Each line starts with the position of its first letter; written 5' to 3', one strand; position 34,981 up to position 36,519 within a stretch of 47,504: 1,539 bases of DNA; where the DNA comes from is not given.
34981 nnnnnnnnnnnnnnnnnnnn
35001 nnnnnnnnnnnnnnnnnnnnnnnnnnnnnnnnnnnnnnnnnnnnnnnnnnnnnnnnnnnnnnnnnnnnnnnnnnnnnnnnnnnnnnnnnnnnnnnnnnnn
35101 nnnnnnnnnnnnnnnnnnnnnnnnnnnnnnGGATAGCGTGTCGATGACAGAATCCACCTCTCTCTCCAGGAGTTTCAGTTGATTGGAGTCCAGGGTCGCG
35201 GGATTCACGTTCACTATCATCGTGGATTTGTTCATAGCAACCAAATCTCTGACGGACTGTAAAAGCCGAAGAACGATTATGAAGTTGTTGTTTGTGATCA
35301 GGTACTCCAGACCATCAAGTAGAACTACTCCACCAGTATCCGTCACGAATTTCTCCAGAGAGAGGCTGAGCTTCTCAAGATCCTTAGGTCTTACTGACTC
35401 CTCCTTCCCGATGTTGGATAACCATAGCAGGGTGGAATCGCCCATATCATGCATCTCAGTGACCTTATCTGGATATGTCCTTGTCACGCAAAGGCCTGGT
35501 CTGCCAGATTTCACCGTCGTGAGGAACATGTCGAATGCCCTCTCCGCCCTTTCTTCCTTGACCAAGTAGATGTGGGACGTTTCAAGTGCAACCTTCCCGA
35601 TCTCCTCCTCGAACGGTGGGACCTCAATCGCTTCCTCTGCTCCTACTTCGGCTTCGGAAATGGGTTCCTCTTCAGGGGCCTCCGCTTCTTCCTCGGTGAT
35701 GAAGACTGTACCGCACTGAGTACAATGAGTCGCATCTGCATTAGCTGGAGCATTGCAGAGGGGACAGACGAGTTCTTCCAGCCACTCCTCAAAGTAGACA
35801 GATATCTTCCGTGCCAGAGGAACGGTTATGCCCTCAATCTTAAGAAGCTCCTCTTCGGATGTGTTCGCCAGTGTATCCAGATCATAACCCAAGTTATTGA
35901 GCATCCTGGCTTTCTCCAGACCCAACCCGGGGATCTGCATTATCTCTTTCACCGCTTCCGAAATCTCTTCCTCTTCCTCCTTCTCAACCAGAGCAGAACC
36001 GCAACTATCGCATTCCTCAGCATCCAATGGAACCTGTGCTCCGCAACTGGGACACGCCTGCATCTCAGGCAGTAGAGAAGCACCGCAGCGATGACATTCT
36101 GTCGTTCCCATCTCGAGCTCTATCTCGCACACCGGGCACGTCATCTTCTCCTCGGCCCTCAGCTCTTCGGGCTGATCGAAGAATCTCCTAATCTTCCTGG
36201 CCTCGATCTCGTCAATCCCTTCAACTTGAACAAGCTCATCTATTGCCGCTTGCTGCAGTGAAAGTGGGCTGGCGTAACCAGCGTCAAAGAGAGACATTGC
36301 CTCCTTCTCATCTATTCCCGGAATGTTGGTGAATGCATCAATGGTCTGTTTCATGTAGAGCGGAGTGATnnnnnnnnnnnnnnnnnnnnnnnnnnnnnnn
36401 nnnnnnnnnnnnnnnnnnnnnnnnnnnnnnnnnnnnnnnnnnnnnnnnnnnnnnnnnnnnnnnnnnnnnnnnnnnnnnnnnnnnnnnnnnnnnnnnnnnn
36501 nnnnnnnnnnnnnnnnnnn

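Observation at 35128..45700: Candidate novel locus: IleRS-DUF835 fusion, intron-containing tRNA-His and a giant scaffold protein that shares an IleRS domain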

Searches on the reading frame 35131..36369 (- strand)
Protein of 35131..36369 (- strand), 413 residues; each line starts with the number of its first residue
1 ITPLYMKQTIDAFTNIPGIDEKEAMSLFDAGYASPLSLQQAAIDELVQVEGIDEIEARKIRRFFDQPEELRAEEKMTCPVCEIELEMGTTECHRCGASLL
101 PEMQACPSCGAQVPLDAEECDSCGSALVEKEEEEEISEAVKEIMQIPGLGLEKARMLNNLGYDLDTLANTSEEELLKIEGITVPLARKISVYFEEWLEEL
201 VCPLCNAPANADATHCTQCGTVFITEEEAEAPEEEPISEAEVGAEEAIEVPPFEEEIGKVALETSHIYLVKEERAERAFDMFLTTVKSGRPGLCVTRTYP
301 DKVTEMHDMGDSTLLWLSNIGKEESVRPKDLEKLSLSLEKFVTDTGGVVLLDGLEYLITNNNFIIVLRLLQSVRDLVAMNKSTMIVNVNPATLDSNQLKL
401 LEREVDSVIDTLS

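Call 23: find_homologous_proteins(query=window:35131-36369:-, max_evalue=0.00001)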
Query window:35131-36369:- (413 aa): 103 proteins with E <= 0.00001 among 8000 candidates.
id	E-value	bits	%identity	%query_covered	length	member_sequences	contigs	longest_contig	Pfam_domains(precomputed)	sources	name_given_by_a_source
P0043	6.9e-207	705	75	100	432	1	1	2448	PF12826.14,PF13240.12,PF14520.13,PF05763.19,PF12773.14,PF10571.16,PF00633.30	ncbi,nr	ncbi:MAG: DUF835 domain-containing protein, partial [Thermoplasmata archaeon]|nr:DUF835 domain-conta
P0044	3.2e-200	683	72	100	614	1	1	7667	PF12826.14,PF13240.12,PF14520.13,PF05763.19,PF12773.14,PF00633.30,PF19302.5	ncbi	-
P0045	1.1e-148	514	72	76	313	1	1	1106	PF12826.14,PF18912.7,PF13240.12,PF14520.13,PF05763.19,PF12773.14,PF10571.16,PF00633.30,PF13248.12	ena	-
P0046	2.0e-137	476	77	65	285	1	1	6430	PF12826.14,PF14520.13,PF05763.19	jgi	-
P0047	1.2e-132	461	73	67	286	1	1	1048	PF12826.14,PF14520.13,PF05763.19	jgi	jgi:hypothetical protein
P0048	7.2e-123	429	69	69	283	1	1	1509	PF12826.14,PF13240.12,PF14520.13,PF12773.14,PF17032.11,PF00633.30,PF13248.12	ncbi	ncbi:MAG: zinc-ribbon domain-containing protein, partial [Thermoplasmata archaeon]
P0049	1.3e-122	428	70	66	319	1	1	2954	PF12826.14,PF18912.7,PF13240.12,PF14520.13,PF12773.14,PF10571.16,PF00633.30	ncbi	ncbi:MAG: helix-hairpin-helix domain-containing protein, partial [Thermoplasmata archaeon]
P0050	8.9e-120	418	76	60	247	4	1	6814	PF05763.19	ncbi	ncbi:MAG: DUF835 domain-containing protein, partial [Thermoplasmata archaeon]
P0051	1.3e-113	398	48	100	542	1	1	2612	PF18912.7,PF13240.12,PF10005.15,PF14520.13,PF05763.19,PF12773.14,PF17032.11,PF19302.5,PF13248.12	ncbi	ncbi:MAG: DUF835 domain-containing protein, partial [Thermoplasmata archaeon]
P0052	9.0e-98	346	56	36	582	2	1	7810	PF12826.14,PF13240.12,PF14520.13,PF05763.19,PF12773.14,PF19302.5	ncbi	-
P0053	2.3e-80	289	40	98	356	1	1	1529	PF18912.7,PF13240.12,PF14520.13,PF05763.19,PF12773.14,PF17032.11,PF13248.12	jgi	-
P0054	4.1e-78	281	40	67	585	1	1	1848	PF14520.13,PF05763.19,PF19302.5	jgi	-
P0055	1.6e-76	276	39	99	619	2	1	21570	PF18912.7,PF13240.12,PF14520.13,PF05763.19,PF12773.14,PF17032.11,PF10571.16,PF19302.5,PF13248.12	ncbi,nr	ncbi:MAG: DUF835 domain-containing protein [Methanobacteriota archaeon]|nr:MAG: DUF835 domain-contai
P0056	4.1e-69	252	49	51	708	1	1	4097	PF18912.7,PF13240.12,PF08264.20,PF14520.13,PF05763.19,PF12773.14,PF17032.11,PF19302.5,PF13248.12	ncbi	ncbi:MAG: DUF835 domain-containing protein, partial [Methanobacteriota archaeon]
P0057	1.4e-67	247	36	98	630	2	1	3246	PF12826.14,PF13240.12,PF14520.13,PF05763.19,PF12773.14,PF12836.14,PF00633.30,PF19302.5,PF13248.12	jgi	-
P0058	4.1e-67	245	35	99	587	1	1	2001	PF14520.13,PF05763.19,PF12773.14,PF19302.5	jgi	jgi:predicted amidophosphoribosyltransferase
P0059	4.8e-67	245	34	100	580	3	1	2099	PF13240.12,PF14520.13,PF05763.19,PF12773.14,PF17032.11,PF19302.5,PF13248.12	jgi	-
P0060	9.0e-67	244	40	68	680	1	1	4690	PF13240.12,PF08264.20,PF14520.13,PF05763.19,PF12773.14,PF17032.11,PF19302.5,PF13248.12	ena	-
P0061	1.3e-66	243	37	67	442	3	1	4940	PF13240.12,PF14520.13,PF05763.19,PF12773.14,PF17032.11,PF19302.5,PF13248.12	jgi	-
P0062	1.6e-66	243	38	68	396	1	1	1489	PF13240.12,PF14520.13,PF05763.19,PF12773.14,PF13248.12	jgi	-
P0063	2.3e-66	243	36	99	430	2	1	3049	PF14520.13,PF05763.19,PF12773.14,PF00633.30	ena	-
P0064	7.7e-66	241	36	99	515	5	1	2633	PF13240.12,PF14520.13,PF05763.19,PF12773.14,PF19302.5,PF13248.12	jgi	jgi:RNA polymerase subunit RPABC4/transcription elongation factor Spt4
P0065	3.7e-65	239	39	68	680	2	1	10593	PF13240.12,PF08264.20,PF14520.13,PF05763.19,PF12773.14,PF19302.5,PF13248.12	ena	-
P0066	1.3e-64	237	36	67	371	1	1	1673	PF18912.7,PF13240.12,PF14520.13,PF05763.19,PF12773.14,PF13248.12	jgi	jgi:RNA polymerase subunit RPABC4/transcription elongation factor Spt4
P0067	1.6e-64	237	56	36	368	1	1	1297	PF12826.14,PF10391.16,PF14520.13,PF05763.19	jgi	-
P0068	4.0e-64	235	38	64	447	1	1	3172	PF12826.14,PF14520.13,PF05763.19,PF12836.14,PF00633.30,PF19302.5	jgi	jgi:predicted flap endonuclease-1-like 5' DNA nuclease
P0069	4.6e-64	235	34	98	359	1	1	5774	PF12826.14,PF14520.13,PF05763.19,PF00633.30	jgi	jgi:predicted flap endonuclease-1-like 5' DNA nuclease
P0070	5.0e-64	235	40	75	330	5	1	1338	PF13240.12,PF14520.13,PF05763.19,PF12773.14,PF17032.11,PF13248.12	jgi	jgi:uncharacterized Zn finger protein (UPF0148 family)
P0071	2.3e-63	233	35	99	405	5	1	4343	PF13240.12,PF14520.13,PF05763.19,PF12773.14,PF13248.12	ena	-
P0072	4.9e-63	232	56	36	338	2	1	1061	PF12826.14,PF14520.13,PF05763.19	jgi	-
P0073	1.0e-62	231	35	99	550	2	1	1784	PF10391.16,PF14520.13,PF03118.22,PF05763.19,PF19302.5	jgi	jgi:hypothetical protein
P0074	1.0e-62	231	37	67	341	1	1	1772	PF13240.12,PF14520.13,PF05763.19,PF12773.14,PF17032.11,PF13248.12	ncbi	-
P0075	2.3e-62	229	35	99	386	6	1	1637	PF12826.14,PF14520.13,PF05763.19,PF00633.30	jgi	jgi:RNA polymerase subunit RPABC4/transcription elongation factor Spt4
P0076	4.6e-62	228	49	47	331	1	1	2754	PF12826.14,PF14520.13,PF05763.19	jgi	jgi:predicted flap endonuclease-1-like 5' DNA nuclease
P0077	8.1e-62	228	58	37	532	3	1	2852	PF12826.14,PF14520.13,PF05763.19,PF00633.30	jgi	-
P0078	1.4e-61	227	35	99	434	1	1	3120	PF12826.14,PF14520.13,PF05763.19,PF12836.14,PF00633.30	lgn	-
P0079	2.0e-61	226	39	75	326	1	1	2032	PF14520.13,PF05763.19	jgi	jgi:predicted amidophosphoribosyltransferase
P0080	3.3e-61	226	35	98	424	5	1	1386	PF14520.13,PF05763.19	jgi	-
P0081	6.1e-61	225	39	67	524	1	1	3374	PF13240.12,PF14520.13,PF05763.19,PF12773.14,PF19302.5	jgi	jgi:isoleucyl-tRNA synthetase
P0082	1.3e-60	224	32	98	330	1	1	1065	PF12826.14,PF14520.13,PF05763.19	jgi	jgi:hypothetical protein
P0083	1.4e-60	224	49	45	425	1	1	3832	PF12826.14,PF14520.13,PF05763.19,PF19302.5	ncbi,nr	ncbi:MAG TPA: DUF835 domain-containing protein, partial [Thermoplasmata archaeon]|nr:DUF835 domain-c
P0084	1.5e-60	223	57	36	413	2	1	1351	PF12826.14,PF14520.13,PF05763.19,PF19302.5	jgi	jgi:hypothetical protein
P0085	1.7e-60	223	47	62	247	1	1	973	PF12826.14,PF14520.13,PF05763.19,PF12836.14,PF00633.30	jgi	-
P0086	6.4e-60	221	35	99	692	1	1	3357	PF08264.20,PF14520.13,PF03118.22,PF05763.19,PF00633.30,PF19302.5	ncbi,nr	ncbi:MAG TPA: DUF835 domain-containing protein, partial [Methanomassiliicoccales archaeon]|nr:DUF835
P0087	7.1e-60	221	35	99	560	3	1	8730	PF14520.13,PF03118.22,PF05763.19,PF19302.5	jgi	jgi:archaellum component FlaF (FlaF/FlaG flagellin family)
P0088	8.5e-60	221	34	99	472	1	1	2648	PF10391.16,PF14520.13,PF05763.19,PF00633.30,PF19302.5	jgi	jgi:hypothetical protein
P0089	8.8e-60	221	34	99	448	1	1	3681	PF14520.13,PF05763.19,PF00633.30,PF19302.5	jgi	jgi:rubredoxin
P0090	6.8e-59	218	59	37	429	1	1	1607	PF14520.13,PF05763.19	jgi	jgi:rubrerythrin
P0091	2.2e-58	216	45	50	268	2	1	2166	PF18912.7,PF13240.12,PF05763.19,PF12773.14,PF17032.11,PF10571.16,PF13248.12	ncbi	ncbi:MAG: DUF835 domain-containing protein, partial [Candidatus Thermoplasmatota archaeon]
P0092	2.5e-58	216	40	66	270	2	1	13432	PF14520.13,PF05763.19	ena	-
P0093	4.6e-58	215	56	36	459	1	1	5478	PF12826.14,PF14520.13,PF05763.19,PF00633.30,PF19302.5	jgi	jgi:hypothetical protein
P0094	6.6e-58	215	38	70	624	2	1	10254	PF08264.20,PF14520.13,PF05763.19,PF19302.5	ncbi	ncbi:MAG: DUF835 domain-containing protein, partial [Thermoplasmata archaeon]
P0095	7.8e-58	215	35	94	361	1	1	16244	PF14559.13,PF14520.13,PF05763.19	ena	-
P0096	8.2e-58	214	36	99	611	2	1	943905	PF08264.20,PF14520.13,PF05763.19,PF00633.30,PF19302.5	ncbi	-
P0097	1.2e-57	214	34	98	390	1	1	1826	PF14520.13,PF05763.19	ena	-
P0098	1.4e-57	214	34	99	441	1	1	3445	PF10391.16,PF14520.13,PF03118.22,PF05763.19,PF00633.30,PF19302.5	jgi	jgi:hypothetical protein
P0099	1.7e-57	213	34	97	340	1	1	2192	PF10391.16,PF14520.13,PF03118.22,PF05763.19,PF00633.30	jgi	jgi:rhodanese-related sulfurtransferase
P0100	2.4e-57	213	39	70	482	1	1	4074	PF14520.13,PF05763.19,PF19302.5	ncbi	ncbi:MAG: DUF835 domain-containing protein, partial [Thermoplasmata archaeon]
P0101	2.5e-57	213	39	75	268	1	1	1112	PF13240.12,PF05763.19,PF13248.12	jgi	-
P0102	1.2e-56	211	63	36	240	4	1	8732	PF05763.19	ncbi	ncbi:MAG: DUF835 domain-containing protein, partial [Thermoplasmata archaeon]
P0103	2.5e-56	210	35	98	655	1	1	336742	PF08264.20,PF14520.13,PF05763.19,PF12836.14,PF19302.5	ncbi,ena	-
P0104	7.2e-56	208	41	66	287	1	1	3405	PF14520.13,PF05763.19,PF00633.30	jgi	-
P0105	1.6e-55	207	57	36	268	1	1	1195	PF14520.13,PF05763.19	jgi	-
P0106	2.3e-55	206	39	74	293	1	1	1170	PF14520.13,PF05763.19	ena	-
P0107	4.3e-55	205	57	36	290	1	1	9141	PF14520.13,PF05763.19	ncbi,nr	ncbi:MAG: hypothetical protein A3K67_03185 [Euryarchaeota archaeon RBG_16_62_10]|nr:MAG: hypothetica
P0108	2.1e-54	203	47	53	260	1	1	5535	PF05763.19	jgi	jgi:tetratricopeptide (TPR) repeat protein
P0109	2.3e-54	203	40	65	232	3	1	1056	PF14520.13,PF05763.19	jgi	jgi:hypothetical protein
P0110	1.1e-53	201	49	51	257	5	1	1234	PF13240.12,PF05763.19,PF12773.14,PF10571.16,PF13248.12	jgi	jgi:hypothetical protein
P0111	1.3e-53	201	43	62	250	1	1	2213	PF14520.13,PF05763.19,PF00633.30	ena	-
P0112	1.4e-53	200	56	36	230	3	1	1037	PF14520.13,PF05763.19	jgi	jgi:hypothetical protein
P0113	2.0e-53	200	39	71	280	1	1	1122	PF14520.13,PF05763.19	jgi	jgi:hypothetical protein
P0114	3.2e-53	199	43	63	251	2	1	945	PF14520.13,PF05763.19,PF00633.30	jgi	jgi:hypothetical protein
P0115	5.4e-53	199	40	62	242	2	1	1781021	PF12826.14,PF14520.13,PF05763.19,PF00633.30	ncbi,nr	ncbi:MAG: DUF835 domain-containing protein [Methanomassiliicoccales archaeon]|nr:DUF835 domain-conta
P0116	8.2e-53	198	32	95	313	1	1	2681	PF12826.14,PF14520.13,PF05763.19,PF00633.30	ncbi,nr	ncbi:TPA: DUF835 domain-containing protein, partial [Thermoplasmata archaeon]|nr:DUF835 domain-conta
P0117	8.7e-53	198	41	64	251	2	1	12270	PF14520.13,PF05763.19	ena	-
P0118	1.5e-52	197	39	67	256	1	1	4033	PF14520.13,PF05763.19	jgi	jgi:hypothetical protein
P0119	4.0e-52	196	43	55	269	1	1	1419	PF13240.12,PF05763.19,PF12773.14,PF17032.11,PF13248.12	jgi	-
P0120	7.8e-52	195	57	36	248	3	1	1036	PF14520.13,PF05763.19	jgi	jgi:hypothetical protein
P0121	8.8e-52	195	49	51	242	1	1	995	PF13240.12,PF05763.19,PF12773.14,PF10571.16,PF13248.12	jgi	jgi:RNA polymerase subunit RPABC4/transcription elongation factor Spt4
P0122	9.1e-52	195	56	36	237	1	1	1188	PF14520.13,PF05763.19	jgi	jgi:hypothetical protein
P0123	1.3e-51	194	32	99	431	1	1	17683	PF14520.13,PF05763.19,PF12836.14,PF00633.30,PF19302.5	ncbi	-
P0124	2.7e-51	193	55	39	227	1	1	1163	PF14520.13,PF05763.19,PF00633.30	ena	-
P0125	4.2e-51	192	52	40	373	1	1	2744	PF22931.5,PF14520.13,PF05763.19,PF19302.5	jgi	jgi:hypothetical protein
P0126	9.2e-51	191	34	90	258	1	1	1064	PF05763.19,PF12773.14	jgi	jgi:hypothetical protein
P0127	1.0e-50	191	41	62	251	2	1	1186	PF12826.14,PF13240.12,PF14520.13,PF05763.19,PF00633.30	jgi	jgi:hypothetical protein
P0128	1.4e-50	191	56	36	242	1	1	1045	PF05763.19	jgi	-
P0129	2.0e-50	190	37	74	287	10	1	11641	PF13240.12,PF05763.19,PF12773.14,PF17032.11,PF13248.12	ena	-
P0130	4.4e-50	189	54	37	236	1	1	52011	PF05763.19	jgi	-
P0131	4.2e-49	186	36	67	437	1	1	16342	PF05763.19,PF19302.5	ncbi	ncbi:MAG: DUF835 domain-containing protein, partial [Thermoplasmata archaeon]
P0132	3.0e-48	183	48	45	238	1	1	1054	PF14520.13,PF05763.19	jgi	jgi:hypothetical protein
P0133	1.1e-47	181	41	64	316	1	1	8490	PF14520.13,PF05763.19,PF12836.14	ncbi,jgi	jgi:hypothetical protein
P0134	3.4e-47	180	45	52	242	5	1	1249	PF13240.12,PF05763.19,PF12773.14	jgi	-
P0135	6.8e-45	172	42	51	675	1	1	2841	PF08264.20,PF05763.19,PF19302.5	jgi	jgi:isoleucyl-tRNA synthetase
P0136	6.3e-44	169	44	51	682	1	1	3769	PF08264.20,PF05763.19,PF19302.5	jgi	jgi:isoleucyl-tRNA synthetase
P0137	1.4e-43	168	42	50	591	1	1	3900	PF08264.20,PF05763.19,PF19302.5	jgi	jgi:isoleucyl-tRNA synthetase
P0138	1.1e-42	165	40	50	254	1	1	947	PF13240.12,PF05763.19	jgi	jgi:hypothetical protein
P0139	2.4e-42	164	44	50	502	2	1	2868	PF05763.19,PF19302.5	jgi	jgi:isoleucyl-tRNA synthetase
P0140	2.8e-42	163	42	50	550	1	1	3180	PF05763.19,PF19302.5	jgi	jgi:isoleucyl-tRNA synthetase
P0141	2.7e-41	160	43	50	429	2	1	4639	PF13240.12,PF05763.19,PF19302.5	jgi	jgi:isoleucyl-tRNA synthetase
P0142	8.4e-38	149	50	36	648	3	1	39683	PF08264.20,PF05763.19,PF19302.5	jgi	jgi:isoleucyl-tRNA synthetase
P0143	7.4e-26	109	41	32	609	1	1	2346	PF05763.19,PF07719.24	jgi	-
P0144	6.1e-17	80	37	38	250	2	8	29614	PF05763.19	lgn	-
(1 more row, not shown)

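Call 47: find_related_loci(query=A3, collection=genome_contigs, flank=10000)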
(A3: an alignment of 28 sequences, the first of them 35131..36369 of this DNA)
Query A3 (413 aa) in genome_contigs; peptide patterns used: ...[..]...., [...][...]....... (x = any residue, [..] = any of these).
272 stretches matched a pattern; 193 encode a relative of the query (tblastn E <= 1e-3); the best 80 are kept; 80 distinct loci.
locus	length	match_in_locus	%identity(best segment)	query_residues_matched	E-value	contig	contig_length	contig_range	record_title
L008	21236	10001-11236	88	1-412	0e+0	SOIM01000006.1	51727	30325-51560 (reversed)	MAG: Methanomassiliicoccales archaeon isolate E29_bin30 NODE_40_length_51727_cov_10.690316, whole genome shotgun sequenc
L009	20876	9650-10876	73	1-410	0e+0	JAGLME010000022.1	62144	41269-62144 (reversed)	MAG: Thermoplasmata archaeon isolate RS_5_45 ROV157_5.bin.45.fa_22, whole genome shotgun sequence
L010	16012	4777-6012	73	1-413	0e+0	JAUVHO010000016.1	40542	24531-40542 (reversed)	MAG: Methanomassiliicoccales archaeon isolate CSMAG_404 CSMAG_404_k141_72252_length_40542_cov_9.9388, whole genome shotg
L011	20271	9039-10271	73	1-412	0e+0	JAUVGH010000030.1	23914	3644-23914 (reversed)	MAG: Methanomassiliicoccales archaeon isolate CSMAG_371 CSMAG_371_k141_394408_length_23914_cov_9.0000, whole genome shot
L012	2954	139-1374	73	1-413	0e+0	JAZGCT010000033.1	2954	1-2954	MAG: Thermoplasmata archaeon isolate SCS3bin.24 SCS3bin.24_33, whole genome shotgun sequence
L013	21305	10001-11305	49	1-413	1e-128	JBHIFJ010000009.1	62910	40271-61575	MAG: Thermoplasmata archaeon isolate b1.sp2_bin.40 NODE_47_length_62910_cov_21.551826, whole genome shotgun sequence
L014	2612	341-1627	48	1-413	3e-128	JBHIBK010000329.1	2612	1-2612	MAG: Thermoplasmata archaeon isolate K_1_bin.53 NODE_23821_length_2612_cov_5.742667, whole genome shotgun sequence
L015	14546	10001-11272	50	1-409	4e-119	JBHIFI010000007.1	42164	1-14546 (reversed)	MAG: Thermoplasmata archaeon isolate b1.sp2_bin.58 NODE_133_length_42164_cov_8.946686, whole genome shotgun sequence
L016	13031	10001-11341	46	1-409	2e-117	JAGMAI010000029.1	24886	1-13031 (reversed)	MAG: Thermoplasmata archaeon isolate RS_14_3 ZL355.bin.3.fa_29, whole genome shotgun sequence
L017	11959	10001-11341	46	1-409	4e-117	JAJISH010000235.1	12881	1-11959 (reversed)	MAG: Thermoplasmatota archaeon isolate bin211 bin211_SWQ.59.16-18_bin.28.orig_235, whole genome shotgun sequence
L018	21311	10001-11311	46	1-408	2e-116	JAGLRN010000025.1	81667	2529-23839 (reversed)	MAG: Thermoplasmata archaeon isolate RS_9_17 ROV157_9.bin.17.fa_25, whole genome shotgun sequence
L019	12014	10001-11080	40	1-410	3e-89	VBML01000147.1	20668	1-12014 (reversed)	MAG: Methanobacteriota archaeon isolate EA_22 14_0929_05_40cm_scaffold_8157, whole genome shotgun sequence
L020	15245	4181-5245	40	1-410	7e-85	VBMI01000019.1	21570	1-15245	MAG: Methanobacteriota archaeon isolate EA_19 14_0929_02_40cm_scaffold_7683, whole genome shotgun sequence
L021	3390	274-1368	36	1-409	6e-78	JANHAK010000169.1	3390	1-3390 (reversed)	MAG: Methanomassiliicoccales archaeon isolate LCB019-061 scaffold_46096_c1, whole genome shotgun sequence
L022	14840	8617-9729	36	1-409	4e-77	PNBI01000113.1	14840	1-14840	MAG: Methanomassiliicoccaceae archaeon isolate fen_33 73.20110800_E3D.115_contig_43519, whole genome shotgun sequence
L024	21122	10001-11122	38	1-410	7e-76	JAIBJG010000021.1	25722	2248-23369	MAG: Methanobacteriota archaeon isolate CR_Sed_300A_bin.90 scaffold_237, whole genome shotgun sequence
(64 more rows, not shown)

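Call 67: search_protein_families(library=pfam, proteins=[L024:2036-4363:+, L024:2591-4285:-, L024:4083-5300:+, L024:5329-6318:+, L024:5359-6348:-], max_evalue=0.001)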
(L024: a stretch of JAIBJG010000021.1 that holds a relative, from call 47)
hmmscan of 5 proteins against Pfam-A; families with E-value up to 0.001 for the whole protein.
L024:2036-4363:+ (775 aa): 0 families

L024:2591-4285:- (564 aa): 1 family
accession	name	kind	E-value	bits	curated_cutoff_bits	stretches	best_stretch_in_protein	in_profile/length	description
PF00528.27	BPD_transp_1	-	2.6e-27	96.2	26.4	2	371-543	2-166/184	Binding-protein-dependent transport system inner membrane component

L024:4083-5300:+ (405 aa): 0 families

L024:5329-6318:+ (329 aa): 0 families

L024:5359-6348:- (329 aa): 2 families
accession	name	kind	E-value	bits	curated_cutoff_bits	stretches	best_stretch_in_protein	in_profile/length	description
PF00185.30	OTCace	-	1.1e-60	204.7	29.4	1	170-324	1-156/157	Aspartate/ornithine carbamoyltransferase, Asp/Orn binding domain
PF02729.26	OTCace_N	-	1.4e-47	161.9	29.9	1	25-164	1-148/148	Aspartate/ornithine carbamoyltransferase, carbamoyl-P binding domain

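Call 70: predict_structure(alignment_id=A3)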
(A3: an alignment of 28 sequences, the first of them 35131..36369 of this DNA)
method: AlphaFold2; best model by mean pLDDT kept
length: 413 residues; sequences in the alignment: 28
mean_pLDDT: 86.2   pTM: 0.43
mean pLDDT of the five models: 86.2, 84.9, 83.6, 83.1, 81.7
residues with pLDDT >= 90: 286; 70-90: 70; 50-70: 22; < 50: 35
segments of 3 or more residues with pLDDT < 50: 226-258
pLDDT, mean of each block of 10 residues (from residue 1): 84 93 97 95 97 96 88 75 86 90 92 93 86 73 93 96 95 96 93 69 76 79 55 35 36 45 95 94 95 96 93 93 86 96 97 96 96 96 97 95 96 81
secondary structure, 60 per line:
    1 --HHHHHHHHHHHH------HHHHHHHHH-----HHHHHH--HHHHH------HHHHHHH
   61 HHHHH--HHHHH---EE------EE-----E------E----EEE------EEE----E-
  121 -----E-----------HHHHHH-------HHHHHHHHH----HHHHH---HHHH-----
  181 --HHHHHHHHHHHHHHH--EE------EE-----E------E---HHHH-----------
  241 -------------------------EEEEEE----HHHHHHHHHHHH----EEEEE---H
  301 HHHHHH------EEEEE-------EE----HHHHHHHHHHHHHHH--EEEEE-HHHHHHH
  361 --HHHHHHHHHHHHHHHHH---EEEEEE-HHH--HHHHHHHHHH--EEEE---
elements in order: H3-14 H21-29 H35-40 H43-47 H54-65 H68-72 E103-105 E112-114 H138-143 H151-159 H164-168 H172-175 H183-197 H226-229 E266-271 H276-287 E292-296 H300-306 E313-317 H331-345 E348-352 H354-360 H363-379 E383-388 H395-404 E407-410
